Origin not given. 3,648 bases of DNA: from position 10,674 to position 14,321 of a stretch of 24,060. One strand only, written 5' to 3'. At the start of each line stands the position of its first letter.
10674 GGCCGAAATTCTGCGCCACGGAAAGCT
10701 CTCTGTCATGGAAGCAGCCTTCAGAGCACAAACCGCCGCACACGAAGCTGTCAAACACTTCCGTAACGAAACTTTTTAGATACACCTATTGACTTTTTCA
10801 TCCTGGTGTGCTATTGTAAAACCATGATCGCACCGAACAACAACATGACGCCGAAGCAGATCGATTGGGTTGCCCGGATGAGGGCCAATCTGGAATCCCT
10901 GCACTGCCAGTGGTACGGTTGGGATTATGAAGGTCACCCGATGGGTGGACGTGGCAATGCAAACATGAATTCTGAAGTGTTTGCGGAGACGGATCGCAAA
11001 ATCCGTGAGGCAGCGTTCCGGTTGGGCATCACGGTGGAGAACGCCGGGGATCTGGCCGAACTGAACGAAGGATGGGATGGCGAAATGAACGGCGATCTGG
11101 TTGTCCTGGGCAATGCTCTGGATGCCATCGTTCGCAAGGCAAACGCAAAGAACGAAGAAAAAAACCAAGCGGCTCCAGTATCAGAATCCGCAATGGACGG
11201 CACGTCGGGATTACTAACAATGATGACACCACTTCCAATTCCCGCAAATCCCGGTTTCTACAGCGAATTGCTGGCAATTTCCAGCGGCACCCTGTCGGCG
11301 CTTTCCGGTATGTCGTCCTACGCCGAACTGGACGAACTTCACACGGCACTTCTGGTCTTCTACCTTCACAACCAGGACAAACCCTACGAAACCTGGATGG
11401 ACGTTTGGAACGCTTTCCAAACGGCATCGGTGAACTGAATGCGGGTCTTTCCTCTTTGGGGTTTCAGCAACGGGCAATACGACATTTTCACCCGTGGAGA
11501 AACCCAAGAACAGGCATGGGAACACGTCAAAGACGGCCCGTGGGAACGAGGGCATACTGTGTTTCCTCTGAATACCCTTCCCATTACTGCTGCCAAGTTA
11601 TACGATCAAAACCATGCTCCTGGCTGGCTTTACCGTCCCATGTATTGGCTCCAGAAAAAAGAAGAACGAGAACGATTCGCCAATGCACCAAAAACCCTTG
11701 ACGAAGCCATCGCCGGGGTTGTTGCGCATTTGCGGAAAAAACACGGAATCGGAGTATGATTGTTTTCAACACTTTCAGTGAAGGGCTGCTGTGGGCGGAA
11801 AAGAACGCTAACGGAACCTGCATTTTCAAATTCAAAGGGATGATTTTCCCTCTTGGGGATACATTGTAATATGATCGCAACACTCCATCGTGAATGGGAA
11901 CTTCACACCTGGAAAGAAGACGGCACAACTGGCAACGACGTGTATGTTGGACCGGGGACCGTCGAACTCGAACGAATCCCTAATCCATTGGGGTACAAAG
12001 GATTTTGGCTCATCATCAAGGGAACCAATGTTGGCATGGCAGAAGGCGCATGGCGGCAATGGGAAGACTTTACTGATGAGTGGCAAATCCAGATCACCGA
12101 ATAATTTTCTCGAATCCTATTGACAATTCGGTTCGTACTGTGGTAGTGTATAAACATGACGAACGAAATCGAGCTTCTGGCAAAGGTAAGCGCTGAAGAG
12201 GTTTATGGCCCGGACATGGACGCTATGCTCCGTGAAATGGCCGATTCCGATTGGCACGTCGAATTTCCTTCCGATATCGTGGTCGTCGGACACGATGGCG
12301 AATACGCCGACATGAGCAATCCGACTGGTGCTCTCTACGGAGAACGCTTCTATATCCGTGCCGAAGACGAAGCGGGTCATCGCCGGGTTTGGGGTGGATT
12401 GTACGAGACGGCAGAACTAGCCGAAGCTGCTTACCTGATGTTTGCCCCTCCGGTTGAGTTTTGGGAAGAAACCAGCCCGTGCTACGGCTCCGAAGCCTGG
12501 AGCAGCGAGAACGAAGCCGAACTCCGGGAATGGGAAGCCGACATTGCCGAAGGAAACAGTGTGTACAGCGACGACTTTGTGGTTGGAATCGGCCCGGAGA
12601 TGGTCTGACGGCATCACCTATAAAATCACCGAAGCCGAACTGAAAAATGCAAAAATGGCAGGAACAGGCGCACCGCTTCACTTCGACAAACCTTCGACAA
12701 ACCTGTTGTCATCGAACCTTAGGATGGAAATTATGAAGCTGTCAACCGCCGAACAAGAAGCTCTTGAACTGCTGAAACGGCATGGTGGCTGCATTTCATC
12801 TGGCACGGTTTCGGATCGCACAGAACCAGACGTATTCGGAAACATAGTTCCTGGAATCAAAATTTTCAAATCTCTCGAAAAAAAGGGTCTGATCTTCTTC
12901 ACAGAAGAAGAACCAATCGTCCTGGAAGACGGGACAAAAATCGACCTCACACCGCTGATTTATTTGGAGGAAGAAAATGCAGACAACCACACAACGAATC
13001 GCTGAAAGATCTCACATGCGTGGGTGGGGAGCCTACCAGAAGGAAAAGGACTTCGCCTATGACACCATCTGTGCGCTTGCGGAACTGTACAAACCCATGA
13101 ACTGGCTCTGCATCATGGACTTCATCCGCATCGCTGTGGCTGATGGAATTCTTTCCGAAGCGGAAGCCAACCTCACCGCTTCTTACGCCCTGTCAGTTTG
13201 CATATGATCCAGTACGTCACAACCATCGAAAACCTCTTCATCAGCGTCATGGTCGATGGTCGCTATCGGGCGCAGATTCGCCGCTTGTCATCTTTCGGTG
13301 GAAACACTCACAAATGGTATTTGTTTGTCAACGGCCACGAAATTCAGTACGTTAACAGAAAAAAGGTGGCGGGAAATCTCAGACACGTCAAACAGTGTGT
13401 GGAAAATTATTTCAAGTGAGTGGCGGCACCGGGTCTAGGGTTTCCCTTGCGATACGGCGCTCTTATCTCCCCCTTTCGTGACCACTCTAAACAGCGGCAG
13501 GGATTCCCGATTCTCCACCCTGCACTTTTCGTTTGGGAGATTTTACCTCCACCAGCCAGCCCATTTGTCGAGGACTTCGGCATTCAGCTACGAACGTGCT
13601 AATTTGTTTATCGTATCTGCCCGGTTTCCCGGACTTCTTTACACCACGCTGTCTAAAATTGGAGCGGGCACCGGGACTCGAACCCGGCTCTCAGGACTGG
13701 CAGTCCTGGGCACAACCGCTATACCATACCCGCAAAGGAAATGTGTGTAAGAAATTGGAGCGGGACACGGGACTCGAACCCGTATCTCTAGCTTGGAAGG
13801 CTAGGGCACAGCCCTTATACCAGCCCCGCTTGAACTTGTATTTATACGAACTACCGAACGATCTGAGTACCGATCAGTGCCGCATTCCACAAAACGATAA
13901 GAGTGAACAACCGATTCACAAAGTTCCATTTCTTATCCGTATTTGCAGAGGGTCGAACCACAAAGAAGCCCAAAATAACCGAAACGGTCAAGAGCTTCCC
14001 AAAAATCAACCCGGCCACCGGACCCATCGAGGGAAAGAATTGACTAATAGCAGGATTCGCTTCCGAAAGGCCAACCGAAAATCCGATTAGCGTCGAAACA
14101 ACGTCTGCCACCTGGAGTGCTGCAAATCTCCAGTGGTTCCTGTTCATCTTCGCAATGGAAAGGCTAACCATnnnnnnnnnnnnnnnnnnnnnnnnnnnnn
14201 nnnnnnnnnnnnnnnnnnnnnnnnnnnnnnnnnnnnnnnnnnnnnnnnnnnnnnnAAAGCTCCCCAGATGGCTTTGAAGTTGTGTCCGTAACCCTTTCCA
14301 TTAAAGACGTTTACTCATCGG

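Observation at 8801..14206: Family of sigma70-like promoters with the -10 hexamer exactly 6 nt before an ATG (predicted leaderless mRNAs)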

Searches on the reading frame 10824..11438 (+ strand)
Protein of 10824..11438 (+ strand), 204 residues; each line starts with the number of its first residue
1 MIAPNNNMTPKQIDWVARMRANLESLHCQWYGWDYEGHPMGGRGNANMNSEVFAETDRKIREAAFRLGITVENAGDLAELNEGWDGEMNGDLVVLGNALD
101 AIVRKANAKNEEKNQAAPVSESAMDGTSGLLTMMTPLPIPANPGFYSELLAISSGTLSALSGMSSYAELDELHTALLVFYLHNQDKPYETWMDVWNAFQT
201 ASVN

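Call 11: search_protein_families(library=pfam, proteins=[window:10824-11438:+], max_evalue=0.01)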
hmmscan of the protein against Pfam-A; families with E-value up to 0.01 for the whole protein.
window:10824-11438:+ (204 aa): 0 families

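Call 14: find_related_loci(query=window:10824-11438:+, collection=viral_contigs, flank=10000)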
Query window:10824-11438:+ (204 aa) in viral_contigs; peptide patterns used: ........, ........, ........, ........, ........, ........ (x = any residue, [..] = any of these).
3 stretches matched a pattern, but none encodes a relative of the query by tblastn (E <= 1e-3).

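Call 37: find_homologous_proteins(query=window:10824-11438:+, max_evalue=0.001)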
Query window:10824-11438:+ (204 aa): 3 proteins with E <= 0.001 among 267 candidates.
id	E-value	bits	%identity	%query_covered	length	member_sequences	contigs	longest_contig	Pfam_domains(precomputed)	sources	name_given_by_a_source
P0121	3.3e-102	358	100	81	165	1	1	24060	-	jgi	-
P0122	1.8e-33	134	62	56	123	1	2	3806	-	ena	-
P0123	1.7e-29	121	65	48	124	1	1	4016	-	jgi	jgi:hypothetical protein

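Call 38: find_encoding_contigs(protein=P0122, flank=5000)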
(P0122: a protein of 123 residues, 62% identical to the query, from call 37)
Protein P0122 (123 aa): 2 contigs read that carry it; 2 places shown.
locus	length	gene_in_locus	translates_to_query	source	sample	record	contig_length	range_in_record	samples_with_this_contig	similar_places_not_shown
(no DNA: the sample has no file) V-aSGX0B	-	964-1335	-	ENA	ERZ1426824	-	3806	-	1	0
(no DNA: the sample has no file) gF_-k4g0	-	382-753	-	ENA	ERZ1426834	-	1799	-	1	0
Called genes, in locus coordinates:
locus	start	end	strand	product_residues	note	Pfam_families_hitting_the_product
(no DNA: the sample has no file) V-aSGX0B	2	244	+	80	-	?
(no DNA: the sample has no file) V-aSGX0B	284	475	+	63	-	-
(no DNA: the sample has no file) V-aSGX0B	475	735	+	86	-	-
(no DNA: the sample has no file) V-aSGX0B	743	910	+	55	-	-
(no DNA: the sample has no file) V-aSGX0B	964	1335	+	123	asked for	-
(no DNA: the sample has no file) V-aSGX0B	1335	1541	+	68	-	-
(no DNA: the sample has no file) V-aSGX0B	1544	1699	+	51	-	-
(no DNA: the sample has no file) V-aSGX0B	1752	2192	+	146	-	-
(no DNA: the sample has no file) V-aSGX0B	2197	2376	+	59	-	-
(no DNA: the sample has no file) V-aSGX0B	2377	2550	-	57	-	-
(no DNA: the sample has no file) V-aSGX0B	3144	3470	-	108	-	PF18902:DUF5658 (weak)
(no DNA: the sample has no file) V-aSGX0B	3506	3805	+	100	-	?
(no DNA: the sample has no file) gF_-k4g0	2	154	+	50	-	?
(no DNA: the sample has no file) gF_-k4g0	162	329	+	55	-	-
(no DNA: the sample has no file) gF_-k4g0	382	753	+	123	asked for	-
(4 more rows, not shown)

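Call 39: find_encoding_contigs(protein=P0123, flank=5000)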
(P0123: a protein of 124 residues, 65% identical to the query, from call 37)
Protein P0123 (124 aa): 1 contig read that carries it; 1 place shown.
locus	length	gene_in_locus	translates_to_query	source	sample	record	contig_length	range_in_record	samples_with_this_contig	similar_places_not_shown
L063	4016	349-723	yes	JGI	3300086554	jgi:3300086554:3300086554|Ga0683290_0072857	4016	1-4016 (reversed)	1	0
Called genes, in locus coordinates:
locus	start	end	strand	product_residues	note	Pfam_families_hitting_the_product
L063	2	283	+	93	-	?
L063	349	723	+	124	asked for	-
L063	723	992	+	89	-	-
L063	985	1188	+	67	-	-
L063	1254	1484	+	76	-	-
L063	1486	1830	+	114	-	-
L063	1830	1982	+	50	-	-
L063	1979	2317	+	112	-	PF07963:N_methyl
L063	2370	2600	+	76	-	-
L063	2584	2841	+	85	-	-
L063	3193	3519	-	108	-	PF18902:DUF5658 (weak)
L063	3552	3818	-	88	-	-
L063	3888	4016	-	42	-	?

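Call 60: search_protein_families(library=phrogs, proteins=[window:10824-11438:+], max_evalue=0.01)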
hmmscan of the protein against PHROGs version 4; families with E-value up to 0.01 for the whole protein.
window:10824-11438:+ (204 aa): 0 families

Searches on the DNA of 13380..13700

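Call 55: search_rna_families(source=window, start=13380, end=13700, threshold=evalue, max_evalue=1)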
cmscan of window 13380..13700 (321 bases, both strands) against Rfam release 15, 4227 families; matches with E-value up to 1: 1.
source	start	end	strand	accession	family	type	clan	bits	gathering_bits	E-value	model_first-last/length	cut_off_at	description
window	13671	13687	-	RF00023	tmRNA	Gene;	CL00001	8.6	47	0.15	347-363/374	no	transfer-messenger RNA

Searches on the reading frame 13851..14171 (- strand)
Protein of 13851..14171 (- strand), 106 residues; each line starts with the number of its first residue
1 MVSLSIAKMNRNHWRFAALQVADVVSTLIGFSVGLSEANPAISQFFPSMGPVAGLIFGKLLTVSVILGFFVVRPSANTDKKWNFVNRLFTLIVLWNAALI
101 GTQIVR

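Call 11: search_protein_families(library=pfam, proteins=[window:13851-14171:-], max_evalue=0.01)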
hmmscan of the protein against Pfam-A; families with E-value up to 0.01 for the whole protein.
window:13851-14171:- (106 aa): 1 family
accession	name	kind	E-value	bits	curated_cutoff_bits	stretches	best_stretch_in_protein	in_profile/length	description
PF18902.5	DUF5658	-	5.2e-07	30.8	25.2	1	18-97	2-75/82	Domain of unknown function (DUF5658)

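Call 60: search_protein_families(library=phrogs, proteins=[window:13851-14171:-], max_evalue=0.01)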
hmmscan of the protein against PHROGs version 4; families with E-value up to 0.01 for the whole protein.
window:13851-14171:- (106 aa): 1 family
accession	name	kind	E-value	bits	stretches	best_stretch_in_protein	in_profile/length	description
phrog_7761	-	unknown function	0.0012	20.7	1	16-72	10-66/108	-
